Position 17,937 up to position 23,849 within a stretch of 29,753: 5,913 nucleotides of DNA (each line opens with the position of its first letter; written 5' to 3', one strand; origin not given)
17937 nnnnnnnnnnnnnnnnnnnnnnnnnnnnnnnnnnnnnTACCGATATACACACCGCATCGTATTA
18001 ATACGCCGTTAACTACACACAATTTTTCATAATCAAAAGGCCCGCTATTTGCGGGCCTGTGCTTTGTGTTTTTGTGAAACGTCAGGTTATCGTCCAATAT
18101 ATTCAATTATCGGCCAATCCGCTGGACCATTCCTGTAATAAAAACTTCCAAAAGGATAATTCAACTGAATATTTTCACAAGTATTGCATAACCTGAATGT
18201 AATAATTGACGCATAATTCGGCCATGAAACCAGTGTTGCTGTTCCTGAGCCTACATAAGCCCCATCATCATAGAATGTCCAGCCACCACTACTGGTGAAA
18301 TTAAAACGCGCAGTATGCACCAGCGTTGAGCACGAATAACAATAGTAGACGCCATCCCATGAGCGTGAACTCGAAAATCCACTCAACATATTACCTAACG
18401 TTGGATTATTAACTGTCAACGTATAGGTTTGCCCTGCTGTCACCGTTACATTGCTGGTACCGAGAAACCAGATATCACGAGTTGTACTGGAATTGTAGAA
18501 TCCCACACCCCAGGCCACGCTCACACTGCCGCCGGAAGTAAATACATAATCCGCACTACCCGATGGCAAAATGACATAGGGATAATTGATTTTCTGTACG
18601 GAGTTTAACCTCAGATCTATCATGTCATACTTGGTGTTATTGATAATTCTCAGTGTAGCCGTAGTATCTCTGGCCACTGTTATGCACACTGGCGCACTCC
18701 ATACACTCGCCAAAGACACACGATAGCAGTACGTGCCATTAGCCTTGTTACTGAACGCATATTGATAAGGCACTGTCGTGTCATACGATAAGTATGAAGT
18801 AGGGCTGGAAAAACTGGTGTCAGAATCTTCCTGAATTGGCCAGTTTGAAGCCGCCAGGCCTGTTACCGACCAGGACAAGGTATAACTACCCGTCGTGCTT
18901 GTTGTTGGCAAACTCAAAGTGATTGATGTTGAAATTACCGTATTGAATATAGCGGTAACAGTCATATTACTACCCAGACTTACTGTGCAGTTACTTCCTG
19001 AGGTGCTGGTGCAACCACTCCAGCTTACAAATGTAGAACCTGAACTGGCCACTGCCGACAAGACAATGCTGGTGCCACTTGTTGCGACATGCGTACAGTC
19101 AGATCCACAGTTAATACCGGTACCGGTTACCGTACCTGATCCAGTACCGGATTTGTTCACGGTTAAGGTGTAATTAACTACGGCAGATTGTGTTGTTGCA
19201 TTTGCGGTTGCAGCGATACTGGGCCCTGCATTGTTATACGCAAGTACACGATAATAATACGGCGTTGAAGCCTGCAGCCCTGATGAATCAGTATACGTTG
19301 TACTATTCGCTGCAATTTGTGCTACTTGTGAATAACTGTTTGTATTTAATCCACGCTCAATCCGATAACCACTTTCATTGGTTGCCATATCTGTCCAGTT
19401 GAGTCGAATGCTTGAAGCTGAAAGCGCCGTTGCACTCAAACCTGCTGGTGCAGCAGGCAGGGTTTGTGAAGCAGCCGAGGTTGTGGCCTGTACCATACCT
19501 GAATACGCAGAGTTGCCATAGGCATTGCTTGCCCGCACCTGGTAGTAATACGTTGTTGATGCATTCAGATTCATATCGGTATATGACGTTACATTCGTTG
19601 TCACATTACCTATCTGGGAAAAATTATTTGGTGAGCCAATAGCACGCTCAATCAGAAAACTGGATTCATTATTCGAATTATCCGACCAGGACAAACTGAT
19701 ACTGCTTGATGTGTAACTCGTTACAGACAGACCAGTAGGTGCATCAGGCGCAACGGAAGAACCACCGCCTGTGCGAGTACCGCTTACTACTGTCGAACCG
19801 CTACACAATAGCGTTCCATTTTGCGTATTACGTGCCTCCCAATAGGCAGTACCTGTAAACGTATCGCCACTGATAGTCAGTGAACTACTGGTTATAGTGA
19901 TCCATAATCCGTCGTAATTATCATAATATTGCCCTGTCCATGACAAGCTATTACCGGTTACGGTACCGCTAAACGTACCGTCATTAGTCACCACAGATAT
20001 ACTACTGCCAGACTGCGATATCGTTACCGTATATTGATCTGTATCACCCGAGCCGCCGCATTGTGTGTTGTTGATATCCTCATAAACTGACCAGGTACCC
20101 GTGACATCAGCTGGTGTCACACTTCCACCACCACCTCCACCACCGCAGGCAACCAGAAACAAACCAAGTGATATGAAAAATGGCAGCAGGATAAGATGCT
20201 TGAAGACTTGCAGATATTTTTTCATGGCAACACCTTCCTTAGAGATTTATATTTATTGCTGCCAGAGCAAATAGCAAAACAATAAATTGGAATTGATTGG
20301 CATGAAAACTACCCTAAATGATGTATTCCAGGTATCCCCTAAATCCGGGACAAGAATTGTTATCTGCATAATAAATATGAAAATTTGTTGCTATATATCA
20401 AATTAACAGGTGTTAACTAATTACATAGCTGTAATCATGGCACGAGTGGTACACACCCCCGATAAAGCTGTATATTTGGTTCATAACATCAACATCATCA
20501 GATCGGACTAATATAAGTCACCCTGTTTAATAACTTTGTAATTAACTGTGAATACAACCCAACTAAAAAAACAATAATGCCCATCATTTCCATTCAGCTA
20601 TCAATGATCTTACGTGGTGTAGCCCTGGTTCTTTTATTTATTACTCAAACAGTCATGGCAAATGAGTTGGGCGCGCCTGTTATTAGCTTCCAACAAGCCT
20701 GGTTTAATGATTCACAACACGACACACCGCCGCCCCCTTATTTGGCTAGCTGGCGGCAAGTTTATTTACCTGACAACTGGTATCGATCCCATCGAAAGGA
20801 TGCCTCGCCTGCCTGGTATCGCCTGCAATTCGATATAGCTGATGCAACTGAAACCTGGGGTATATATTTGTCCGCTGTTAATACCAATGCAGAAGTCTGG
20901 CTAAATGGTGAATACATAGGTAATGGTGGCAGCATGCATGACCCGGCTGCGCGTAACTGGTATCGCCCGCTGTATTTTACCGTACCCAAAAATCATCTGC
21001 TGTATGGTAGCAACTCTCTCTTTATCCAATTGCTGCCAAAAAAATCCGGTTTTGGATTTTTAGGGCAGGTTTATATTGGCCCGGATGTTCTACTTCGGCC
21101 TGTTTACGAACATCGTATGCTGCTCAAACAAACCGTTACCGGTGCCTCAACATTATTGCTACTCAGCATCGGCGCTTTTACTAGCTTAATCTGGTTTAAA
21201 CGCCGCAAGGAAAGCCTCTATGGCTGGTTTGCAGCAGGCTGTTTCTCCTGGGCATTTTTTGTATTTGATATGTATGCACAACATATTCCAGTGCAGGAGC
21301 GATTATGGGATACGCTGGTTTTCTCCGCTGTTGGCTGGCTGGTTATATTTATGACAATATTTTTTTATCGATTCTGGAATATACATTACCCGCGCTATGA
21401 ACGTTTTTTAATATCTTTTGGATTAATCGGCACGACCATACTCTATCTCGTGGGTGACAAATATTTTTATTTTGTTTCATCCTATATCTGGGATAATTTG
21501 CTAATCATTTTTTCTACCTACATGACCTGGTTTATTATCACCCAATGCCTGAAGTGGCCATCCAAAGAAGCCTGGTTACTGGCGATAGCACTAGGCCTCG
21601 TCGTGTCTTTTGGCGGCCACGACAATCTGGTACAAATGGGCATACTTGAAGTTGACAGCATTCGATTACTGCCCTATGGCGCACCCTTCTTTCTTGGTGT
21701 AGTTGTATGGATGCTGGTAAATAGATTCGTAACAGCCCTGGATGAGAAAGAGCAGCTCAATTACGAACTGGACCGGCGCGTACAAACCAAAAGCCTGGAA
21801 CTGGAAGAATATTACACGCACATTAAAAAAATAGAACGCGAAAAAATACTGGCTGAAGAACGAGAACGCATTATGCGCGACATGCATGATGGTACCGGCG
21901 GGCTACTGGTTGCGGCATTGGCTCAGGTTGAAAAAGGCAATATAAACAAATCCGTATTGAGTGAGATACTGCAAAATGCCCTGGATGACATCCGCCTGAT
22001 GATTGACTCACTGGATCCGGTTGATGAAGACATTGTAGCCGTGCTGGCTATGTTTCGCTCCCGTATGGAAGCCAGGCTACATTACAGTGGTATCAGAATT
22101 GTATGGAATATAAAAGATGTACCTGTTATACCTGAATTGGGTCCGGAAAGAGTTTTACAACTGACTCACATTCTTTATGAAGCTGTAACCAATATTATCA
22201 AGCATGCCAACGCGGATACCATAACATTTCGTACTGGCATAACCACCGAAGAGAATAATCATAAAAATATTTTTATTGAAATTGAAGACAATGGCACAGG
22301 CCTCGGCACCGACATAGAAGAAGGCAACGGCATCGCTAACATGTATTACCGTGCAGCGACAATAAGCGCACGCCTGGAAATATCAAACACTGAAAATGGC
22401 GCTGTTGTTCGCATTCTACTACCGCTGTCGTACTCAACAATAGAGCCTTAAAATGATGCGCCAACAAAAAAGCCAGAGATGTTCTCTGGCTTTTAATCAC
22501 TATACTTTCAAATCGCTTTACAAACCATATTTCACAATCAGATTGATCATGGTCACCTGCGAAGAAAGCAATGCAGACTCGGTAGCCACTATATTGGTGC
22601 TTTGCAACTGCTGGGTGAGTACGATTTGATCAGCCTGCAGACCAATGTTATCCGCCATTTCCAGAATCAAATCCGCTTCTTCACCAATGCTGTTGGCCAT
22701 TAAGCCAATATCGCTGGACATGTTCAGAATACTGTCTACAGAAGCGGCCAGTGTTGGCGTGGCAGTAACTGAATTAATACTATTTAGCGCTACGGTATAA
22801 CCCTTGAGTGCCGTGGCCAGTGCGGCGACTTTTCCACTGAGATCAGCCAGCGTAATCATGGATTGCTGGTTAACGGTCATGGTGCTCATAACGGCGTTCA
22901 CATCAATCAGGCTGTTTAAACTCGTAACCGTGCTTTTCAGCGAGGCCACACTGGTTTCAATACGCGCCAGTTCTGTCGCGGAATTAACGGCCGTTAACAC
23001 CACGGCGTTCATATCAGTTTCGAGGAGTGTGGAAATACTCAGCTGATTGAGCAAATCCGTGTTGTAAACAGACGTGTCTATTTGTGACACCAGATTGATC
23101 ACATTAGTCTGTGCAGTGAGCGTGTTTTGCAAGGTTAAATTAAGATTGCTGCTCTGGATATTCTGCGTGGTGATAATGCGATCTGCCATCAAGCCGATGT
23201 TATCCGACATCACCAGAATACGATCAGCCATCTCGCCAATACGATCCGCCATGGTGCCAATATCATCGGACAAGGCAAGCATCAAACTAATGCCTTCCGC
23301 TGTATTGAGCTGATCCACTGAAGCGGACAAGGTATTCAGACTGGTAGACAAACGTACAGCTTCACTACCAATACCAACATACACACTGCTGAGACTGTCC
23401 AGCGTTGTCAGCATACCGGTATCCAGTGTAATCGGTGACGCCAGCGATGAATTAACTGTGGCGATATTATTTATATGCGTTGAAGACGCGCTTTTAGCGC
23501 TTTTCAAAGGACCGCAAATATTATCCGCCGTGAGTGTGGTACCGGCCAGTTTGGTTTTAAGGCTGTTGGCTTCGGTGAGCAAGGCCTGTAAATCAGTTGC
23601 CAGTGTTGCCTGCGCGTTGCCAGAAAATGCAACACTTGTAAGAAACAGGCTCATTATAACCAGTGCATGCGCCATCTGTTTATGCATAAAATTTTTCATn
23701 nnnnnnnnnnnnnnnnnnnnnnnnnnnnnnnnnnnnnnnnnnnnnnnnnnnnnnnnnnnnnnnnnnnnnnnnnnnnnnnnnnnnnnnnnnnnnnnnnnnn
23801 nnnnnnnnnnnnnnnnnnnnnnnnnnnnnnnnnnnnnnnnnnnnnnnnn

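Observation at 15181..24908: Candidate undescribed two-component-controlled surface/secretion module (7TMR-DISM HK + NarL RR interleaved with six exported proteins)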

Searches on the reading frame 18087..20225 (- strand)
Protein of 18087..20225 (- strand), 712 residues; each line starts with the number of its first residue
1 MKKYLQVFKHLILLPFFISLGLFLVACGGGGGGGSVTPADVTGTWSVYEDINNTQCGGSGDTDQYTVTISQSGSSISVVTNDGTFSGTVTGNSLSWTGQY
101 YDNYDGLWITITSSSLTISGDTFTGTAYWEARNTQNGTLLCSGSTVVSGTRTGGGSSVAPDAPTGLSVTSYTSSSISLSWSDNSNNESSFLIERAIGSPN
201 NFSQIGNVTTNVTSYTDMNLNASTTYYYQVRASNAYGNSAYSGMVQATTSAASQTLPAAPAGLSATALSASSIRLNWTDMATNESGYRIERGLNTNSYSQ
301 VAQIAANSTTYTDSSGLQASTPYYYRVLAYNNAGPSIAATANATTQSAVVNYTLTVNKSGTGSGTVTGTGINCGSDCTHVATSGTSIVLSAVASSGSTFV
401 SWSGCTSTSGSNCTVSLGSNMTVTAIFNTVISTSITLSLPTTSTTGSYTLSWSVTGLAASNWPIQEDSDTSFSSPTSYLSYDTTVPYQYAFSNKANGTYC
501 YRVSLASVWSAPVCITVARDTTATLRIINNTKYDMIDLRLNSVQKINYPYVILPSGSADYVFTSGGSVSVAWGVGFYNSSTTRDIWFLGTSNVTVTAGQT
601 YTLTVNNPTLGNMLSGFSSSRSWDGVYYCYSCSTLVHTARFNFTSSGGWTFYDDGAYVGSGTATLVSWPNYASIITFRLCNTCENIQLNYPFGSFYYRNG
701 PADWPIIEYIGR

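Call 3: search_protein_families(library=pfam, proteins=[window:18087-20225:-], max_evalue=0.01)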
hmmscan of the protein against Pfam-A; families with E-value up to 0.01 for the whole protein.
window:18087-20225:- (712 aa): 6 families
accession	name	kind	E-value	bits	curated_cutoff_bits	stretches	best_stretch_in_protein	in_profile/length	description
PF00041.27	fn3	-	5.4e-16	59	25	2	161-246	1-82/84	Fibronectin type III domain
PF24489.1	Ig_J_second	-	1.4e-08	35.2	27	1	212-253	55-98/105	Tip attachment protein J second Ig-like domain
PF25059.1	FN3_DSCAM-DSCAML_C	-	0.00019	22.2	39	0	293-346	30-81/89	DSCAM/DSCAML C-terminal Fn3-like domain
PF16655.11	PhoD_N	-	0.00036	21.4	30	0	298-332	47-81/90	PhoD-like phosphatase, N-terminal domain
PF25788.1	Ig_Rha78A_N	-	0.00047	20.8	27.4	0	192-249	40-101/105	Rha78A-like, N-terminal immunoglobulin domain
PF16656.11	Pur_ac_phosph_N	-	0.0013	19.7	30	1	166-246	6-90/93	Purple acid Phosphatase, N-terminal domain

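Call 4: search_protein_families(library=ncbifam, proteins=[window:18087-20225:-], max_evalue=0.01)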
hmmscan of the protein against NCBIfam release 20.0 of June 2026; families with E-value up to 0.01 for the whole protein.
window:18087-20225:- (712 aa): 2 families
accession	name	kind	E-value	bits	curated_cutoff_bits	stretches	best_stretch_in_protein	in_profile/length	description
NF041611.1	exoglucan_CbhB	equivalog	1.7e-11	42.9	1950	2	122-415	670-954/997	exoglucanase CbhB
NF004036.0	PRK05508.1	equivalog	0.0045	16.8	179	0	615-655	24-64/121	methionine-R-sulfoxide reductase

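Call 88: search_protein_families(library=pfam, proteins=[window:18087-20225:-], max_evalue=5)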
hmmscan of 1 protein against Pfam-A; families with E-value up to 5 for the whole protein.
window:18087-20225:- (712 aa): 8 families
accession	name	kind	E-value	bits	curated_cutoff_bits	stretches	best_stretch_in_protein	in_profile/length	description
PF00041.27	fn3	-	5.4e-16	59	25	2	161-246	1-82/84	Fibronectin type III domain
PF24489.1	Ig_J_second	-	1.4e-08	35.2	27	2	212-253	55-98/105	Tip attachment protein J second Ig-like domain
PF25059.1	FN3_DSCAM-DSCAML_C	-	0.00019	22.2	39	2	293-346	30-81/89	DSCAM/DSCAML C-terminal Fn3-like domain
PF16655.11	PhoD_N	-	0.00036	21.4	30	1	298-332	47-81/90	PhoD-like phosphatase, N-terminal domain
PF25788.1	Ig_Rha78A_N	-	0.00047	20.8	27.4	2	192-249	40-101/105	Rha78A-like, N-terminal immunoglobulin domain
PF16656.11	Pur_ac_phosph_N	-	0.0013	19.7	30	2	166-246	6-90/93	Purple acid Phosphatase, N-terminal domain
PF01641.26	SelR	-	0.12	12.7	24.9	1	620-653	24-57/116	SelR domain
PF10365.15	DUF2436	-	0.12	12.6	25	1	272-347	28-101/164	Domain of unknown function (DUF2436)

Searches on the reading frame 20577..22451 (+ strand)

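Call 3: search_protein_families(library=pfam, proteins=[window:20577-22451:+], max_evalue=0.01)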
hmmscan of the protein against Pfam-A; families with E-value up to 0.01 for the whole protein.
window:20577-22451:+ (624 aa): 5 families
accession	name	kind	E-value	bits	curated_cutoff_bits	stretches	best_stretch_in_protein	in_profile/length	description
PF02518.31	HATPase_c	-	6.1e-07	30.3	26.4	1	527-616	4-108/111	Histidine kinase-, DNA gyrase B-, and HSP90-like ATPase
PF07695.17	7TMR-DISM_7TM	-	1.2e-06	29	29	1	187-376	4-198/205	7TM diverse intracellular signalling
PF07730.19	HisKA_3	-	0.0011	19.9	24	1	428-474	1-47/68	Histidine kinase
PF22666.2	Glyco_hydro_2_N2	-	0.0037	17.8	27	1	74-121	45-95/167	Glycosyl hydrolase 2 galactose-binding domain-like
PF13581.12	HATPase_c_2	-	0.0077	16.7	27.4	0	521-575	24-77/127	Histidine kinase-like ATPase domain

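Call 4: search_protein_families(library=ncbifam, proteins=[window:20577-22451:+], max_evalue=0.01)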
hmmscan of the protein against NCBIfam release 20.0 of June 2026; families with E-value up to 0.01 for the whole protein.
window:20577-22451:+ (624 aa): 12 families
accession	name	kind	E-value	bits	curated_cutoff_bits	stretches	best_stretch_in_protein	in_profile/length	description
NF052443.1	SensHisKinMctS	equivalog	8.8e-15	54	700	1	426-619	248-450/457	two-component system sensor histidine kinase MctS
NF008184.0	PRK10935.1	equivalog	6.2e-12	44.9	553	1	521-617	464-559/565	nitrate/nitrite two-component system sensor histidine kinase NarQ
NF008649.0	PRK11644.1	equivalog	2.6e-11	43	408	1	423-618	296-497/499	signal transduction histidine-protein kinase/phosphatase UhpB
NF052531.1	Strep_LiaS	equivalog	3.4e-10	39.7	450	1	397-617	102-327/328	envelope stress sensor histidine kinase LiaS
NF007896.0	PRK10600.1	equivalog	1.5e-08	33.8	578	1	420-610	382-577/598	nitrate/nitrite two-component system sensor histidine kinase NarX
NF047786.1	his_kin_MadS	equivalog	4.6e-08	32.6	500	1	399-610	201-427/434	MadS family sensor histidine kinase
NF008302.0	PRK11091.1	equivalog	0.00089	17.5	838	1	528-596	398-460/779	aerobic respiration two-component sensor histidine kinase ArcB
NF051872.1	HisKinPhyk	equivalog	0.0033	16.1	750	1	522-613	443-534/537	sensor histidine kinase PhyK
NF047322.1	HK_morpho_MacS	equivalog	0.0043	16.3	300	0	415-577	169-320/367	MacS family sensor histidine kinase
TIGR01925.2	spIIAB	equivalog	0.0048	16.8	135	1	527-582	36-89/137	anti-sigma F factor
NF041463.1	GalB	equivalog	0.0088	13.9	900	0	78-116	135-175/869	beta-galactosidase GalB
NF041462.1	GalA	equivalog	0.0094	14.1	900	0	75-119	80-126/763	beta-galactosidase GalA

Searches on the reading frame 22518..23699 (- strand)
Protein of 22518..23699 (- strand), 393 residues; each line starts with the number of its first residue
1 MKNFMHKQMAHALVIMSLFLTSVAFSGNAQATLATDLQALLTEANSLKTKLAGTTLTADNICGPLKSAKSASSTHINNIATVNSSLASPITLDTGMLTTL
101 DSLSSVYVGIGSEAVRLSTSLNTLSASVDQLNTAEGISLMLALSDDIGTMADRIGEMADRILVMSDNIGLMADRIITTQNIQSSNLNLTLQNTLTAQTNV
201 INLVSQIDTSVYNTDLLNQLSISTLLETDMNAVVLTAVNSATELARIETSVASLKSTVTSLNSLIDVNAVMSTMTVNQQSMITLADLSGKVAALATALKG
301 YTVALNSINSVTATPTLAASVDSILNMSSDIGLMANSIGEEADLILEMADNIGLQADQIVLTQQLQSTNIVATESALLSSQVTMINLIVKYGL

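Call 3: search_protein_families(library=pfam, proteins=[window:22518-23699:-], max_evalue=0.01)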
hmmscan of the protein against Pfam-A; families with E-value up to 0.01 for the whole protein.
window:22518-23699:- (393 aa): 0 families

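Call 4: search_protein_families(library=ncbifam, proteins=[window:22518-23699:-], max_evalue=0.01)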
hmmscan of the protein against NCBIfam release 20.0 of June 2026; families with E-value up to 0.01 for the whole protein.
window:22518-23699:- (393 aa): 0 families

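Call 35: search_solved_structures(query=window:22518-23699:-, max_evalue=1)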
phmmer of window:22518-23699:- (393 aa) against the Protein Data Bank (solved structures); distinct sequences matched with E-value up to 1: 1.
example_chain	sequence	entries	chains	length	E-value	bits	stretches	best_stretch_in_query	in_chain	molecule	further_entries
7puz_A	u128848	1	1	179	0.083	15.7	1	187-250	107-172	MICOS complex subunit MIC60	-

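Call 39: find_homologous_proteins(query=window:22518-23699:-, max_evalue=0.001)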
Query window:22518-23699:- (393 aa): 934 proteins with E <= 0.001 among 8000 candidates; the best 120 are listed. Only proteins of 216 to 688 residues were searched: fused or split forms outside these lengths cannot appear, so this answer is no evidence that the protein stands alone or is whole; find_related_loci, which searches DNA, has no such limit.
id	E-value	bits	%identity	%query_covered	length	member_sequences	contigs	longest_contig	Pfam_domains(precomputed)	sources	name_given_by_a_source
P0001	2.3e-220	748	100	100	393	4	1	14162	-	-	-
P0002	7.5e-207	704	94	100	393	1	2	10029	-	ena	-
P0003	1.8e-206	703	94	100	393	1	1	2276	-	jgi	-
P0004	1.9e-159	548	75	99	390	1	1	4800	-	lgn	-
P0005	2.2e-158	545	73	100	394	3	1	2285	-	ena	-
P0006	1.2e-157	542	73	100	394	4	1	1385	-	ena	-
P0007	6.9e-156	537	72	100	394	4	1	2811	-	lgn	-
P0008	1.3e-138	480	67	95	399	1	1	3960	-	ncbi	-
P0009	7.8e-134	464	64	99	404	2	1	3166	-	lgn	-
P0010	5.2e-133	461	68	92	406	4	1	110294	-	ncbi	-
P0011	1.8e-132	460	62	100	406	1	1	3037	-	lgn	-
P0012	4.9e-129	448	66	92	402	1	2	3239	-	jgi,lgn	jgi:hypothetical protein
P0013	1.4e-128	447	66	92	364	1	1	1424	-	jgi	jgi:hypothetical protein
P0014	6.1e-127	442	61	99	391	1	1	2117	-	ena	-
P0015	2.1e-123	430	62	92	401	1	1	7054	-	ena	-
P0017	4.3e-123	429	61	94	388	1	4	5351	-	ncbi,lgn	-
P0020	7.9e-119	415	60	96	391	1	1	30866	-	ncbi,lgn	-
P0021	2.2e-118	413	58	100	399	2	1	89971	-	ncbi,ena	-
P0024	1.6e-116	407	56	100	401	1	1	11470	-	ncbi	-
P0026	8.7e-116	405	60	92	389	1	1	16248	-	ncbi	-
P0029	3.7e-113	396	56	94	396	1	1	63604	-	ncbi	-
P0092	3.9e-76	275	43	99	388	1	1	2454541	-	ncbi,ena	-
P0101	2.6e-75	272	44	92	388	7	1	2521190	-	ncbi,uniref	ncbi:hypothetical protein WCX18_07995 [Sulfurimonas sp. HSL1-2]|uniref:hypothetical protein n=1 Tax=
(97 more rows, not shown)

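Call 40: find_encoding_contigs(protein=P0010, flank=10000, max_places=2)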
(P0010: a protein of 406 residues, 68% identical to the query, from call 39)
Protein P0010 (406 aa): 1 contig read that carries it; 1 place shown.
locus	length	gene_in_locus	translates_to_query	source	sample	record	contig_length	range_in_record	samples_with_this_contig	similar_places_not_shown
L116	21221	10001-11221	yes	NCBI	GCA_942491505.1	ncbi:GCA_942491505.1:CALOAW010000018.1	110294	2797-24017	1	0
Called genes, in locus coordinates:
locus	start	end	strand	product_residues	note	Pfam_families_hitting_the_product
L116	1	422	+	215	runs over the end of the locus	PF00271:Helicase_C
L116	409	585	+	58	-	-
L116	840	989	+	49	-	-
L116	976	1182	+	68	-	-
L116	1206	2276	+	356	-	PF09925:DUF2157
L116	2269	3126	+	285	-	PF16106:DUF4824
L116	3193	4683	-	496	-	PF02661:Fic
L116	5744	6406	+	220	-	PF07804:HipA_C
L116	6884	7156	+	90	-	PF13560:HTH_31 (weak), PF01381:HTH_3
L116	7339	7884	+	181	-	PF10543:ORF6N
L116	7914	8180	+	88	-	-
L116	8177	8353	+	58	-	-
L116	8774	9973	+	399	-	-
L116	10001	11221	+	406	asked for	-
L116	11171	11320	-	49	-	-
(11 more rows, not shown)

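Call 41: find_encoding_contigs(protein=P0101, flank=8000, max_places=2)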
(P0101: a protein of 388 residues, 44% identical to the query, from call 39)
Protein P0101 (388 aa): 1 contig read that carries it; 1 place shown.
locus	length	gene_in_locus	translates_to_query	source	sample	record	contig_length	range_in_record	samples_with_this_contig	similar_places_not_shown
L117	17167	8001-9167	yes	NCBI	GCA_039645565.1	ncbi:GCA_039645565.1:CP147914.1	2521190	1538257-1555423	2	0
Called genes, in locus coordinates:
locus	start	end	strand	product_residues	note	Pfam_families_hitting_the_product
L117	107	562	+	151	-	PF22381:Staph_reg_Sar_Rot, PF01978:TrmB (weak), PF01047:MarR, PF12802:MarR_2, PF13463:HTH_27, PF13412:HTH_24, PF01022:HTH_5 (faint), PF13545:HTH_Crp_2 (weak)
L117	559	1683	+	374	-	PF25917:BSH_RND, PF25885:HH_EMRA, PF25876:HH_MFP_RND, PF25944:Beta-barrel_RND, PF25954:Beta-barrel_RND_2 (weak), PF25967:RND-MFP_C, PF25975:CzcB_C (weak), PF25989:YknX_C, +1 more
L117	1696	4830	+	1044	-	PF00873:ACR_tran, PF03176:MMPL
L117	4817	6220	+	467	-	PF02321:OEP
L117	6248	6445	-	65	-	-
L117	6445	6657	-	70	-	-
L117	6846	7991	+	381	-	-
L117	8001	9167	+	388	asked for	-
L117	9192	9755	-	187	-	-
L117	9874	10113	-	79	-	-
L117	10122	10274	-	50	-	-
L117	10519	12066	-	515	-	PF11844:DUF3364, PF00148:Oxidored_nitro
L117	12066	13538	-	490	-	PF00148:Oxidored_nitro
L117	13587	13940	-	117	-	-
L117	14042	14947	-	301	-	PF00142:Fer4_NifH, PF01656:CbiA (weak), PF13614:AAA_31 (weak)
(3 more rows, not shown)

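Call 42: find_encoding_contigs(protein=P0021, flank=10000, max_places=2)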
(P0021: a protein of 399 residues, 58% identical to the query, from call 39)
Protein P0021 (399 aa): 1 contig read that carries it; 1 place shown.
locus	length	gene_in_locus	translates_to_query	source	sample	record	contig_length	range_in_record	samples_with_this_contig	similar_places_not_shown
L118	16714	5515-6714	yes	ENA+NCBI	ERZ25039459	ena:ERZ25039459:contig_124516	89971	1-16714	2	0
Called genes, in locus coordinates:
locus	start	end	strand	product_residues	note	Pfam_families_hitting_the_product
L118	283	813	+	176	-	PF13385:Laminin_G_3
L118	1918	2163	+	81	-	-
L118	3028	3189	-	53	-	-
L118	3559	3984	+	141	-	-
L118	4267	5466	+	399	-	-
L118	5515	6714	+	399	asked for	-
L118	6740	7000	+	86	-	-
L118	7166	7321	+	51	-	-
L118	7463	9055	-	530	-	PF01676:Metalloenzyme, PF06415:iPGM_N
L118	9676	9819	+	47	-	-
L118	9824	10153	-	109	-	PF00563:EAL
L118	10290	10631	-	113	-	PF00990:GGDEF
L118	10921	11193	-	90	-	-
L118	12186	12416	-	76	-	PF02518:HATPase_c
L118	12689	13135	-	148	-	PF00512:HisKA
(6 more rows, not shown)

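Call 50: list_cluster_members(proteins=[P0008, P0010, P0017, P0020, P0024, P0026, P0029, P0092])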
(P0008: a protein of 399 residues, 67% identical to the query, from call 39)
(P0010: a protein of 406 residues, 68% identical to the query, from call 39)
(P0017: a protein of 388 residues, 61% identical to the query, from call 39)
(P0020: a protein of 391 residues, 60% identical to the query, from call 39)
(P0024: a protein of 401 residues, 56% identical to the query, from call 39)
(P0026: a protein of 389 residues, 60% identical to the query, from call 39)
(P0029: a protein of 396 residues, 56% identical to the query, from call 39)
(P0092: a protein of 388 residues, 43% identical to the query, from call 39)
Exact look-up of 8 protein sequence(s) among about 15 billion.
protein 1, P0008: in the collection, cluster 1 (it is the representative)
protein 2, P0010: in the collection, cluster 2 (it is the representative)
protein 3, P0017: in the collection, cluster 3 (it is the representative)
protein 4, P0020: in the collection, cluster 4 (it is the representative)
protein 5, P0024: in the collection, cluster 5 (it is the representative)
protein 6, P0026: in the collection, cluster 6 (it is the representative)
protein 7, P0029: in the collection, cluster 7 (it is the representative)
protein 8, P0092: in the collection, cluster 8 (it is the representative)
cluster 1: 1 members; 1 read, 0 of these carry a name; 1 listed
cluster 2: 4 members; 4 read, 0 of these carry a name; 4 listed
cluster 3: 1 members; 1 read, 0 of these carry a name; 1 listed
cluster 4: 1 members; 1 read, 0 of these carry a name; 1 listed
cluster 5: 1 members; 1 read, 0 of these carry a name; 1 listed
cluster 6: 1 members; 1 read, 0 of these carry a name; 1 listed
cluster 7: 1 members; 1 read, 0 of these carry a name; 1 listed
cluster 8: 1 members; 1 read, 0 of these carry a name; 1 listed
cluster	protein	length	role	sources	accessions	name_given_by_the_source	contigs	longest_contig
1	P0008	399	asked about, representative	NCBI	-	-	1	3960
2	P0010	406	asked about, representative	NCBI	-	-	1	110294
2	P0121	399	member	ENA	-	-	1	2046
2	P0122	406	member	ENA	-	-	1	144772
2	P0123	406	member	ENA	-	-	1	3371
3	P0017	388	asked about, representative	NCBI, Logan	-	-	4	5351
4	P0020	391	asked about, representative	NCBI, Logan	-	-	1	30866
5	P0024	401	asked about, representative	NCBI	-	-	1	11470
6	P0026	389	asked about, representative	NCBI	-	-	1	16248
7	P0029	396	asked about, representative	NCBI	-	-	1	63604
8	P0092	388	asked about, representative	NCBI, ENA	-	-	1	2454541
